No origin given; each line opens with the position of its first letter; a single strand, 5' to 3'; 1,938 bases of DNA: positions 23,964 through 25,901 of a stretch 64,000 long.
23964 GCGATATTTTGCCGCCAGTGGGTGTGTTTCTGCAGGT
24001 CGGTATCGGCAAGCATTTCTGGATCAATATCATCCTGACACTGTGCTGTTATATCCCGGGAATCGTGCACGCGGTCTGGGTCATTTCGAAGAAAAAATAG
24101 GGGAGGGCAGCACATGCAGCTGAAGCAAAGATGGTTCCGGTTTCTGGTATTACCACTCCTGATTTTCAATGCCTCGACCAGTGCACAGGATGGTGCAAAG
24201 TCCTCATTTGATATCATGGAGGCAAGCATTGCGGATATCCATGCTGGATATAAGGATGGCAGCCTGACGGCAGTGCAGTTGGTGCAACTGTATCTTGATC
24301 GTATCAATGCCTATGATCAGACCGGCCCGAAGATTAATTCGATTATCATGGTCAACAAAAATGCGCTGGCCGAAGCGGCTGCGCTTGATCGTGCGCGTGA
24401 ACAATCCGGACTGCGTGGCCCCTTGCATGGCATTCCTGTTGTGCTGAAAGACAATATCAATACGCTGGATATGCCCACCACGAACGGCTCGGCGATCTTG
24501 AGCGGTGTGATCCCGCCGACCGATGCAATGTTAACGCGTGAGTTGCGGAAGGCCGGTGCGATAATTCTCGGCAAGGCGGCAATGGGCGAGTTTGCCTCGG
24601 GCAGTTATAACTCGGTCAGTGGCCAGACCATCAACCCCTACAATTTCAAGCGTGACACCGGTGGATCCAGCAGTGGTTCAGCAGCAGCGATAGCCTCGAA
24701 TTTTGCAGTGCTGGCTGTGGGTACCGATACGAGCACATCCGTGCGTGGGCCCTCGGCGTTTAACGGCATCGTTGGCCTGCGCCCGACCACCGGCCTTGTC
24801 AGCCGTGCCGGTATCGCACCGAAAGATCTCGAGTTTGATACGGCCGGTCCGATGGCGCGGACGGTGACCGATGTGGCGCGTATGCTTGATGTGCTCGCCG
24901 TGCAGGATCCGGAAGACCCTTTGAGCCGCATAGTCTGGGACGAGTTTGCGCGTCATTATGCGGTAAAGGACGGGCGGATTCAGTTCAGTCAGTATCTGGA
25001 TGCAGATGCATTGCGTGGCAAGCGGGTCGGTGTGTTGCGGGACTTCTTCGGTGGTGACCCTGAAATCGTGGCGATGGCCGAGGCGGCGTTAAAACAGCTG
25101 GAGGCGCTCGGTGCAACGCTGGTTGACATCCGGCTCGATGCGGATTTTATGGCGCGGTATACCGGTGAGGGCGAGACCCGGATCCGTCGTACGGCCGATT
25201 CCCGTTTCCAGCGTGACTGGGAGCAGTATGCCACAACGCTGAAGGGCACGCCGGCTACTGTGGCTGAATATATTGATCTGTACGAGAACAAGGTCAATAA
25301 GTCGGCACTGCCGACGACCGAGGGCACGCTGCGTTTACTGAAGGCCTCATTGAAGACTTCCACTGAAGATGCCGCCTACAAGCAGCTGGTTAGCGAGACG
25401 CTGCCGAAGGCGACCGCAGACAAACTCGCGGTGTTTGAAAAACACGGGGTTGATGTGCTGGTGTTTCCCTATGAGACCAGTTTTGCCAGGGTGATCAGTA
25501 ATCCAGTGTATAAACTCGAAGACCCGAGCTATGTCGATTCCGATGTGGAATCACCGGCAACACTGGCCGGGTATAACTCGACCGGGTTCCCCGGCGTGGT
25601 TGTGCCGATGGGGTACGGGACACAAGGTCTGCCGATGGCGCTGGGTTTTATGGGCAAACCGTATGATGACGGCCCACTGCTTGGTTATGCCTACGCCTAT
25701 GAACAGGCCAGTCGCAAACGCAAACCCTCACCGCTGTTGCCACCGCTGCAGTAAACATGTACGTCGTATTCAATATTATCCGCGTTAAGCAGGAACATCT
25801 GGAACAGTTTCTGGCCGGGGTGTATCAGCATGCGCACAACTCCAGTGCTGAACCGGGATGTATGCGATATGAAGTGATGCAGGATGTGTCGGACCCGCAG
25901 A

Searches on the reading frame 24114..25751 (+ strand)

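Call 56: search_protein_families(library=pfam, proteins=[window:24114-25751:+], max_evalue=0.00001)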
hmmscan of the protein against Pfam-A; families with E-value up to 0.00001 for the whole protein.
window:24114-25751:+ (546 aa): 1 family
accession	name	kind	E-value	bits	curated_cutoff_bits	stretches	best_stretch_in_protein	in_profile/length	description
PF01425.27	Amidase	-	5.5e-93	312.9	27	1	56-523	2-445/445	Amidase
